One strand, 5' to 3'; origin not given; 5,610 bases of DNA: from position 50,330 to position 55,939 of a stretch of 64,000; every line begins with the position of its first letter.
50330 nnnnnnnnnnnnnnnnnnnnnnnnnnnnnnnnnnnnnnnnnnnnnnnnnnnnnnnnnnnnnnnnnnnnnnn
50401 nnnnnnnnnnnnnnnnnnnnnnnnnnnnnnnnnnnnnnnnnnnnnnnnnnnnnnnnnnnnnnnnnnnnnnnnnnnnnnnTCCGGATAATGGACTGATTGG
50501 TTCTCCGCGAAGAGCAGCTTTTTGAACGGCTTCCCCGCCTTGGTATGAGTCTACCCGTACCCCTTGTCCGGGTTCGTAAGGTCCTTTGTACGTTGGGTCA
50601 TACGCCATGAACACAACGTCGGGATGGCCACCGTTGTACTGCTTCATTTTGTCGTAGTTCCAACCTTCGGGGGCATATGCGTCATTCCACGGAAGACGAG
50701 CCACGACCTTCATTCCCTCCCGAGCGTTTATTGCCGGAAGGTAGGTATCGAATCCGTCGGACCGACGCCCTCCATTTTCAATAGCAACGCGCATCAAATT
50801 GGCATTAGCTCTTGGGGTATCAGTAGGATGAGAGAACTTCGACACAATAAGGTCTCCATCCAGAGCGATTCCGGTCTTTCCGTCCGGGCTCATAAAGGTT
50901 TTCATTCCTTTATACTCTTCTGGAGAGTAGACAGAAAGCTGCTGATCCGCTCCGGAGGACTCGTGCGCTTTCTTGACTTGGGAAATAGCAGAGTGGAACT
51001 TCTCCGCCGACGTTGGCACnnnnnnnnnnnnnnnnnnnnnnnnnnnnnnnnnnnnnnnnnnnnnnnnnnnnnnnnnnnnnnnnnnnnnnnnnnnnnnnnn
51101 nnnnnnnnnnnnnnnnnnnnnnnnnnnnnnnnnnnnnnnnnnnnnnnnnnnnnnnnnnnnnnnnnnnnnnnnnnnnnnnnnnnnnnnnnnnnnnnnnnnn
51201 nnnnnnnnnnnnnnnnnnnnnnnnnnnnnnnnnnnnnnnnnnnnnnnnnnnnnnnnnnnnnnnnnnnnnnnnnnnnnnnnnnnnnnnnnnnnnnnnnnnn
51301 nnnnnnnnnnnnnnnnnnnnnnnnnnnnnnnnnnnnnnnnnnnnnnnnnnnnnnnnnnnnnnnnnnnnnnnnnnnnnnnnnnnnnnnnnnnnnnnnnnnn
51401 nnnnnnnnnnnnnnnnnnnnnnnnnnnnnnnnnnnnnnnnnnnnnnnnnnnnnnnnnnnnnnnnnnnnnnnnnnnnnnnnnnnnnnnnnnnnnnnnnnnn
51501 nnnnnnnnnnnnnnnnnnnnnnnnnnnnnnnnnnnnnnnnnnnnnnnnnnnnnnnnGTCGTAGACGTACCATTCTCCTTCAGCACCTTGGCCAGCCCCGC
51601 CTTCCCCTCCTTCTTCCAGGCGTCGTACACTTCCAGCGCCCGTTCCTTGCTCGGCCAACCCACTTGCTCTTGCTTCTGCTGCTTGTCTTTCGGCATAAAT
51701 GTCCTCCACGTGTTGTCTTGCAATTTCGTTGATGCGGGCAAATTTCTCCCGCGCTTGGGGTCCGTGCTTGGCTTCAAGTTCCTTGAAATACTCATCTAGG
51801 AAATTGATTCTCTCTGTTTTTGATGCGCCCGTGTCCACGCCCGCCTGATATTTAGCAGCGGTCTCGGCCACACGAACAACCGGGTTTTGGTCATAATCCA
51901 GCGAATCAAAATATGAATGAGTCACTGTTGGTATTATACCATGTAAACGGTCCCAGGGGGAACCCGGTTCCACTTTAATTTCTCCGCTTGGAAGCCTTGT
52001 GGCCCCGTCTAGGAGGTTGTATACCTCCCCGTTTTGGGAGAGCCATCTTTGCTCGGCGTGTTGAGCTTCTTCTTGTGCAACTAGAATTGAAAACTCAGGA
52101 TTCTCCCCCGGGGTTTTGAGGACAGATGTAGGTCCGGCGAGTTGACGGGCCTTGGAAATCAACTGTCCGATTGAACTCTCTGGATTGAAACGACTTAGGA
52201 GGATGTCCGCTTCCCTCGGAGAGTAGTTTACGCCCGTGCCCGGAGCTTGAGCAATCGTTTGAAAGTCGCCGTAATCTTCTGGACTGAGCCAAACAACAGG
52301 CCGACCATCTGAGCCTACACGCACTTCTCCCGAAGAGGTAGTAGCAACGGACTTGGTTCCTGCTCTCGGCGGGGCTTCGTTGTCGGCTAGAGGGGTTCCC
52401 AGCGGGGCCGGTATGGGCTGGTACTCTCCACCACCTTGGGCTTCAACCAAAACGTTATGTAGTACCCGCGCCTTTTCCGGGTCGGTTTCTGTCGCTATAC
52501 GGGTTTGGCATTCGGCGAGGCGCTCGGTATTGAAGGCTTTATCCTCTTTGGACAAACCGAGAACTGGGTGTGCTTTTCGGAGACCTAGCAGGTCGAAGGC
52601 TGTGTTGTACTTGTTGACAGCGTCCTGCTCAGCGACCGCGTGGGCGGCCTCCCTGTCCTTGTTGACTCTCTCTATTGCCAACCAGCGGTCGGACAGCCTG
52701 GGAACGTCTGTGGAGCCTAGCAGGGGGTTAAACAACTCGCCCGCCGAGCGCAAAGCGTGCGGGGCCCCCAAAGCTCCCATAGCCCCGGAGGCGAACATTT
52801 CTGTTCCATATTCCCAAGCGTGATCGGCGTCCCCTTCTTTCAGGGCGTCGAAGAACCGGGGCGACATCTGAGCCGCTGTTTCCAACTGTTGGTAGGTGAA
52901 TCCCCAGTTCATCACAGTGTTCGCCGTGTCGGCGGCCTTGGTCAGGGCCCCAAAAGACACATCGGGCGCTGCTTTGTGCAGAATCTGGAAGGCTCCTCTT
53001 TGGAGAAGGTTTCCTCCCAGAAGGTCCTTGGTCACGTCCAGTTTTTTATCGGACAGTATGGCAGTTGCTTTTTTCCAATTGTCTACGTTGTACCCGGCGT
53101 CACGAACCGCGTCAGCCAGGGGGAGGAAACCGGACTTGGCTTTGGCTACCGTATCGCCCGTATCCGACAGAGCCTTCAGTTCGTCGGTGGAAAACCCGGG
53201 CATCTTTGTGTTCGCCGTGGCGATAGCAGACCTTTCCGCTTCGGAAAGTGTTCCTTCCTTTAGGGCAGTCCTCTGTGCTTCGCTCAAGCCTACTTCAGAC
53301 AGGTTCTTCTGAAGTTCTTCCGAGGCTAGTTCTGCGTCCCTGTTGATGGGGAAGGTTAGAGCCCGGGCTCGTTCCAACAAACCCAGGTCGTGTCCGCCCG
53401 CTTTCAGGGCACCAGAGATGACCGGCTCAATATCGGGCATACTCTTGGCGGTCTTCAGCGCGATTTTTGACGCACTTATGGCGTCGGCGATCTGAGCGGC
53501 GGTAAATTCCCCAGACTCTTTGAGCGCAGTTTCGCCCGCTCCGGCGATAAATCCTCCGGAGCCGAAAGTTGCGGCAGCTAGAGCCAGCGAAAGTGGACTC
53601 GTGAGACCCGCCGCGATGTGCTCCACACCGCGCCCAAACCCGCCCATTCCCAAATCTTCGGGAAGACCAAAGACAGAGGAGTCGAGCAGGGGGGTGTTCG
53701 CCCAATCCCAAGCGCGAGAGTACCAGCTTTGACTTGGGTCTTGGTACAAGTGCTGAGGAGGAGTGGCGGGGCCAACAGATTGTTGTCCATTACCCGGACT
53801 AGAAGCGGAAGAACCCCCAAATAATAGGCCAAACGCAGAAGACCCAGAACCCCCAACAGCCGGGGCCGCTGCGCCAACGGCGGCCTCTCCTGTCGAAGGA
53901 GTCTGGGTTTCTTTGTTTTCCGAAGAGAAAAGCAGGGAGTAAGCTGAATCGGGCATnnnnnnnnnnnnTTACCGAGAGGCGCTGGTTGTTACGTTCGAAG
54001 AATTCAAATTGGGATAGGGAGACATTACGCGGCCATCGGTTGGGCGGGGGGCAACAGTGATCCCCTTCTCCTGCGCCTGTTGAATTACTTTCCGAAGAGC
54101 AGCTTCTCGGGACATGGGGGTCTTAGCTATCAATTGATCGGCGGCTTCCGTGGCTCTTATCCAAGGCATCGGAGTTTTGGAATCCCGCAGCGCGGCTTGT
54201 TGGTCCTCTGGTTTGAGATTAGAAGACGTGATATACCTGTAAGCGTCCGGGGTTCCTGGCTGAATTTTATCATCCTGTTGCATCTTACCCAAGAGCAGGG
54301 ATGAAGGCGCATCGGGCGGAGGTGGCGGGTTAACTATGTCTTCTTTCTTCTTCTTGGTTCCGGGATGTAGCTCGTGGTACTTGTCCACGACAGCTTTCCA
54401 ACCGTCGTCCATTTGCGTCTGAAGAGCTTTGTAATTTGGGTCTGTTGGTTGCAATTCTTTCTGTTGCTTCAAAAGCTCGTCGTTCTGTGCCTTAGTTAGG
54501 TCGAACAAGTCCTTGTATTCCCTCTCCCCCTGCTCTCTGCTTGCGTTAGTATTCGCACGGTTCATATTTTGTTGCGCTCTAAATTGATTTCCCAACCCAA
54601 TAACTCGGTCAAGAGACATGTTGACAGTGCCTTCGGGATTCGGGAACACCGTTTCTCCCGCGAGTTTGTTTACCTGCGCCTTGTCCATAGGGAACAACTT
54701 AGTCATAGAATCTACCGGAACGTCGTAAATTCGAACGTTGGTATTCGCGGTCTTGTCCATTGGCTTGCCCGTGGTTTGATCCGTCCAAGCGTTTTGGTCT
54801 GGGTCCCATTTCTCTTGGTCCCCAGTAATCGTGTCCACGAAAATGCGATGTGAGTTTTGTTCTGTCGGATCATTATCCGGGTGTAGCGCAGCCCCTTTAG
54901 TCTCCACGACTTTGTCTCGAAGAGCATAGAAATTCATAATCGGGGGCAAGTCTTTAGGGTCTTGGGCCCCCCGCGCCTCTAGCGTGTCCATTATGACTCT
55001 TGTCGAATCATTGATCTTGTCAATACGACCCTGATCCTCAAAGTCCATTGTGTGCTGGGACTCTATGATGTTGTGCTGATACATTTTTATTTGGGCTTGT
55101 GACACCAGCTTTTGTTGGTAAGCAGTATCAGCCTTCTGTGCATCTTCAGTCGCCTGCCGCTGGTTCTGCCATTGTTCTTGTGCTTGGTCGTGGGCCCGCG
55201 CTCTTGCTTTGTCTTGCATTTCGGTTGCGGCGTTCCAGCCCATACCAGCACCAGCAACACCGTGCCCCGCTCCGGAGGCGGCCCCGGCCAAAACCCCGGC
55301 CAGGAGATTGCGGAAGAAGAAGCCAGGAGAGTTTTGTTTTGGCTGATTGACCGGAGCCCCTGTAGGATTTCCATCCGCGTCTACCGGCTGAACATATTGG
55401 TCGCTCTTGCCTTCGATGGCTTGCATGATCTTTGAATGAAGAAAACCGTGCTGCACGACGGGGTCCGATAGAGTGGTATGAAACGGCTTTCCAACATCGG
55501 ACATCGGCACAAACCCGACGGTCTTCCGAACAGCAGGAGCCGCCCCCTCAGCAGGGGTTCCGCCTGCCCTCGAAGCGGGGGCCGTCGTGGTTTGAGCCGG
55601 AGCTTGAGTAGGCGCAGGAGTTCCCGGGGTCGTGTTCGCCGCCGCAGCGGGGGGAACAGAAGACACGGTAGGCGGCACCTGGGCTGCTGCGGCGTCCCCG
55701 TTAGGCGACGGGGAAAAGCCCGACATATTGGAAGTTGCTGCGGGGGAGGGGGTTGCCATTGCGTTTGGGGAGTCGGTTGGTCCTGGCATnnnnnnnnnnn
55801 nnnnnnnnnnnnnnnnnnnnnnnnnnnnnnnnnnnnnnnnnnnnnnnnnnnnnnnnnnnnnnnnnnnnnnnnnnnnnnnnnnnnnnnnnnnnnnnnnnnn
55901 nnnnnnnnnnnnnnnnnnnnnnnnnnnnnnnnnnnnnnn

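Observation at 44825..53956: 3,043-aa single ORF in the virion arm: polyvalent, ejection-type giant protein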

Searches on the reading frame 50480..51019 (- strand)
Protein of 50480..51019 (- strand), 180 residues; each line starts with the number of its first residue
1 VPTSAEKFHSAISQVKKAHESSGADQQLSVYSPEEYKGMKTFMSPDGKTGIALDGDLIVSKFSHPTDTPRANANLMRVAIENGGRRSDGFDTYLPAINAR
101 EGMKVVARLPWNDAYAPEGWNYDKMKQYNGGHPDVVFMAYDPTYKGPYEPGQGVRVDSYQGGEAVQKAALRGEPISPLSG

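Call 90: search_protein_families(library=pfam, proteins=[window:50480-51019:-], max_evalue=5)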
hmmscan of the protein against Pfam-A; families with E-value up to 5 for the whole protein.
seq(180 aa): 0 families

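Call 96: search_solved_structures(query=A6, max_evalue=10, show_alignments=3)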
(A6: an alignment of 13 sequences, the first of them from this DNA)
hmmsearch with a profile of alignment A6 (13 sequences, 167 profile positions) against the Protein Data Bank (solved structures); distinct sequences matched with E-value up to 10: 7.
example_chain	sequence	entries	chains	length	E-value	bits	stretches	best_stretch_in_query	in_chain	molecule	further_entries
7mcc_A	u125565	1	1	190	3.3e-07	33.4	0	5-42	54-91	AI-designed TIM-barrel F2C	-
7smj_A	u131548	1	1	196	5e-07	32.8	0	5-42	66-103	AI-designed TIM-barrel F2N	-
4wls_A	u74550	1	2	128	0.18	14.7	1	28-77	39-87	HTH-type transcriptional regulator CueR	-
1q05_A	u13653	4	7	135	0.2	14.6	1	29-77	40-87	Transcriptional regulator cueR | HTH-type transcriptional regulator CueR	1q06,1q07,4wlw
6ldi_G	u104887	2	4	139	0.21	14.5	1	29-77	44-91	HTH-type transcriptional regulator CueR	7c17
6xh7_G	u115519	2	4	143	0.23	14.4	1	29-77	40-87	HTH-type transcriptional regulator CueR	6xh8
3vgz_A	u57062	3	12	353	1.7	11.5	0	8-71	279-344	Uncharacterized protein YncE | PQQ-dependent catabolism-associated beta-propeller protein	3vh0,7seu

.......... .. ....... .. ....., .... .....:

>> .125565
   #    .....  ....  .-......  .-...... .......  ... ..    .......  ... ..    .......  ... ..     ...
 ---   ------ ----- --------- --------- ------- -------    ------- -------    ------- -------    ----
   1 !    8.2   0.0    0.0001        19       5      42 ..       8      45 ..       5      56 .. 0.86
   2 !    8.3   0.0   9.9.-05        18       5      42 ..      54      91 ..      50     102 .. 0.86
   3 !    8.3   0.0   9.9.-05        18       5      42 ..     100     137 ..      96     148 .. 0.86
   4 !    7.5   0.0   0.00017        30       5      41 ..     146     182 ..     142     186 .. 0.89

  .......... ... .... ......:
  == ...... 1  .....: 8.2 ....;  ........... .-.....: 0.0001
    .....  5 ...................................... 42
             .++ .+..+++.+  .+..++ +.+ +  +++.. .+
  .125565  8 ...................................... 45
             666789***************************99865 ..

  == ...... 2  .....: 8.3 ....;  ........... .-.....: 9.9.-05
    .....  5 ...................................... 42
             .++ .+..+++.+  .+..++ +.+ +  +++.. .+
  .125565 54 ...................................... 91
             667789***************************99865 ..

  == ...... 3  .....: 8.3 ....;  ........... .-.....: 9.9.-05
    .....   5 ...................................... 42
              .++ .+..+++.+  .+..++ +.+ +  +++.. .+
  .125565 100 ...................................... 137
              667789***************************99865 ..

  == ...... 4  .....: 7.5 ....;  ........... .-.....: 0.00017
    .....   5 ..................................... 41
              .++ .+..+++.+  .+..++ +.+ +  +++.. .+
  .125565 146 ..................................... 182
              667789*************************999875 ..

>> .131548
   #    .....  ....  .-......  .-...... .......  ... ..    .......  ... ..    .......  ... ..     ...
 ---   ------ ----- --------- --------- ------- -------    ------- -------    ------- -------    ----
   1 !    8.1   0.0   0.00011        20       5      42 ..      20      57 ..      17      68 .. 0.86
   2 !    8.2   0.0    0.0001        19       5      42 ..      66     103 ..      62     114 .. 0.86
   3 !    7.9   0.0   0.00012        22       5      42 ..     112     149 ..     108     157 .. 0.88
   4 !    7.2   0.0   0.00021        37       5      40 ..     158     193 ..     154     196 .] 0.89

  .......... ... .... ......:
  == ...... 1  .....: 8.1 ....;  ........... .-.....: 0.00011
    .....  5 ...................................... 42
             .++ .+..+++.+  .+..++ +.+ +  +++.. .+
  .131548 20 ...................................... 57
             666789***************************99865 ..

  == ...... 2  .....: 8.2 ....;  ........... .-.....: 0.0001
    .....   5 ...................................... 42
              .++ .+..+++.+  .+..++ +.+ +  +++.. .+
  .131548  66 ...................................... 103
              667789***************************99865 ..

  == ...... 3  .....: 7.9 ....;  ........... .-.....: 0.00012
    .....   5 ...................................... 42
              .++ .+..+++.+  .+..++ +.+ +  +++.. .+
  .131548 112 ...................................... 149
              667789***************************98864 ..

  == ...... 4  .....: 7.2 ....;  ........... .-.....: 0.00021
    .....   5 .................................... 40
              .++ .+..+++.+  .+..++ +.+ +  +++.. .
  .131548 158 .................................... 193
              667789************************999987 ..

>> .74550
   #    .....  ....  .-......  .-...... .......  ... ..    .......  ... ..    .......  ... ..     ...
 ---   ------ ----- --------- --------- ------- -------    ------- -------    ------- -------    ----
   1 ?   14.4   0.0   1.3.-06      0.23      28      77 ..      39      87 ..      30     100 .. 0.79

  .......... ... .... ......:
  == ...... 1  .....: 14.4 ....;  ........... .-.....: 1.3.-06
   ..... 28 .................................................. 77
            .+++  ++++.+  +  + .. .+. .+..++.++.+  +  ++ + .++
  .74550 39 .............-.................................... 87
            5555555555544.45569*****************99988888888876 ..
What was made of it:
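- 50501..50971 (-): aa ~996-1152: module 2, possibly GNAT-like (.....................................). It occurs with DUF7178 in 800-1,100-aa proteins, in the reverse order. The GNAT call is by eye only; no PDB sequence hit (call 96).
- Tried and rejected: Only spurious hits (call 96).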

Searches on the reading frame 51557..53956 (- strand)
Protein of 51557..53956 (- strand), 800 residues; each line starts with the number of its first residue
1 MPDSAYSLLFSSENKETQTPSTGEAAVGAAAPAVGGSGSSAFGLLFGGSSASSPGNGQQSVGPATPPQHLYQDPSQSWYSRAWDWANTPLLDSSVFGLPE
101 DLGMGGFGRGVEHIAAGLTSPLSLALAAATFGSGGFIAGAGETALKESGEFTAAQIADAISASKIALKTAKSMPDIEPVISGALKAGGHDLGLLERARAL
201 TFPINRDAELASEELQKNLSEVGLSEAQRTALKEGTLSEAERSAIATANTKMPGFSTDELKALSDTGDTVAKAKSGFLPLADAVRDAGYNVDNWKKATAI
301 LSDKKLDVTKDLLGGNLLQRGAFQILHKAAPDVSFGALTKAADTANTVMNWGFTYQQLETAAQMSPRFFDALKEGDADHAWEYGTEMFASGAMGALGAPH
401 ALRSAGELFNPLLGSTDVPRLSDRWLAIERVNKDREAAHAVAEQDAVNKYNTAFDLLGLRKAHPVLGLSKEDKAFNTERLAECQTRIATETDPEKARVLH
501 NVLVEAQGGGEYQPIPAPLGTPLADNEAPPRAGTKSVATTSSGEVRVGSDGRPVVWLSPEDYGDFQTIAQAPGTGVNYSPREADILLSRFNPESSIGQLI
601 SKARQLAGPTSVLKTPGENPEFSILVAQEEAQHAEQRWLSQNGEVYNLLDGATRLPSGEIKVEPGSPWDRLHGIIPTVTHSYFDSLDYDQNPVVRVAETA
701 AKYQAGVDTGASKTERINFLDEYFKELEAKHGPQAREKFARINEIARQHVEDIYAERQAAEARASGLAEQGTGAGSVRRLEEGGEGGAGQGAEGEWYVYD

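Call 82: search_solved_structures(query=A3, max_evalue=1, show_alignments=2)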
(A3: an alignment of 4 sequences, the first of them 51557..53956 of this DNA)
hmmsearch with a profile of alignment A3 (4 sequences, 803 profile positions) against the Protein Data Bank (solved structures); distinct sequences matched with E-value up to 1: 1.
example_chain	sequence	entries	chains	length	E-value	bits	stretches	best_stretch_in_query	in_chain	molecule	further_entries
2a6p_A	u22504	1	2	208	0.75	11.3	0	80-119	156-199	POSSIBLE PHOSPHOGLYCERATE MUTASE GPM2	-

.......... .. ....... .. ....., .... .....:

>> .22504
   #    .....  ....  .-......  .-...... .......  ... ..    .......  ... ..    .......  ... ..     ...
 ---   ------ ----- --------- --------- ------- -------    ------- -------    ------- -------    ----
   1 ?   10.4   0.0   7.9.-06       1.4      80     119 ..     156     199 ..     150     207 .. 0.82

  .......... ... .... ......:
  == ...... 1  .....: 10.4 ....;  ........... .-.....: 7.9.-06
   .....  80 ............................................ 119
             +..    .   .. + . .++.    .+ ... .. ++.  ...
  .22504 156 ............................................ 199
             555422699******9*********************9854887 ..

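Call 83: find_homologous_proteins(query=A3, max_evalue=0.001)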
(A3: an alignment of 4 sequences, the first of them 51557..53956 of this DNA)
Query A3 (4 sequences) (800 aa, profile of the alignment): 17 proteins with E <= 0.001 among 8000 candidates.
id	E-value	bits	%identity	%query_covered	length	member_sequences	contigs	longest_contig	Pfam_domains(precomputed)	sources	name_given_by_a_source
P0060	1.3e-283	962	51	62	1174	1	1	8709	-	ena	-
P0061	2.2e-277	941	49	62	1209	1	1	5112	-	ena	-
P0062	2.2e-262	891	43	93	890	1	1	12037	-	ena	-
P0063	4.4e-246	837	82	65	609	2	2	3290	-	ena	-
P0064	1.8e-239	815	40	93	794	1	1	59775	-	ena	-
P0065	2.8e-197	676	53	58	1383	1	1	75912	-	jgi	jgi:hypothetical protein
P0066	1.7e-195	670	53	61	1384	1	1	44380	-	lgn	-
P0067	4.2e-194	665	52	58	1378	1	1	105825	-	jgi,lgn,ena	-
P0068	1.1e-186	641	52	56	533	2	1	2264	-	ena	-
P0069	3.6e-180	619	46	59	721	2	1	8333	-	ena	-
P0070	2.3e-176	607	46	61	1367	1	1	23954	-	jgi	-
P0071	8.7e-173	595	45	59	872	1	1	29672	-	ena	-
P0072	1.3e-166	575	46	64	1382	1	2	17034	-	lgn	-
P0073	7.4e-153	529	43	62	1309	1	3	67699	-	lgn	-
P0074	1.4e-152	528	50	50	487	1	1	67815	-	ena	-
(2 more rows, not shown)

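Call 85: find_encoding_contigs(protein=P0065, flank=10000, max_places=1)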
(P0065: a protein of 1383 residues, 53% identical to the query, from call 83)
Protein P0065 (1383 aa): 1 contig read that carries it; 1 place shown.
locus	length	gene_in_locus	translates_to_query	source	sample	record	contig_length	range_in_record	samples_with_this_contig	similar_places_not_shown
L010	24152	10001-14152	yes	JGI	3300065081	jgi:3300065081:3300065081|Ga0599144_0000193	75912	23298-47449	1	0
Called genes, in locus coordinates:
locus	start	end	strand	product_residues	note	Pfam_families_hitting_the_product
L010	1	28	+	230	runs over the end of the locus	PF25833:Fn3_SaeA_3rd (faint)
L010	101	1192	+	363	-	-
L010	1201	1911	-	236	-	PF02945:Endonuclease_7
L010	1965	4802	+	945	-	-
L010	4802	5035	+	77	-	-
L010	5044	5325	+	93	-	-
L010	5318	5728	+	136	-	-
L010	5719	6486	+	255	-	-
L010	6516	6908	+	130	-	-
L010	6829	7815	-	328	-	PF27269:YonG_N (faint)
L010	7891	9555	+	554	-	-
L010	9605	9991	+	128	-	-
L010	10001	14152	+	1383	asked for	-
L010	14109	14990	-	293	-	PF01541:GIY-YIG (weak), PF12898:Stc1 (faint)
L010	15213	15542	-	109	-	-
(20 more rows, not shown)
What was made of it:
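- P0065 sits in the same slot (call 85).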

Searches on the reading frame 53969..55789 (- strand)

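Call 8: search_protein_families(library=phrogs, proteins=[window:53969-55789:-], max_evalue=0.001)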
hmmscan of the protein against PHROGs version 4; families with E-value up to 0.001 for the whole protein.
window:53969-55789:- (606 aa): 0 families

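Call 9: search_protein_families(library=pfam, proteins=[window:53969-55789:-], max_evalue=0.01)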
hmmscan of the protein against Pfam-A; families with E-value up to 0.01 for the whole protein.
window:53969-55789:- (606 aa): 0 families

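Call 13: search_protein_families(library=ncbifam, proteins=[window:53969-55789:-], max_evalue=0.01)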
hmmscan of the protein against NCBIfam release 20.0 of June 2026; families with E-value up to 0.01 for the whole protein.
window:53969-55789:- (606 aa): 1 family
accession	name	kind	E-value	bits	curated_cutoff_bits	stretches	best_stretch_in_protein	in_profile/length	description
NF008437.0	PRK11280.1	equivalog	0.0073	16.2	99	0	161-228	69-137/179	hypothetical protein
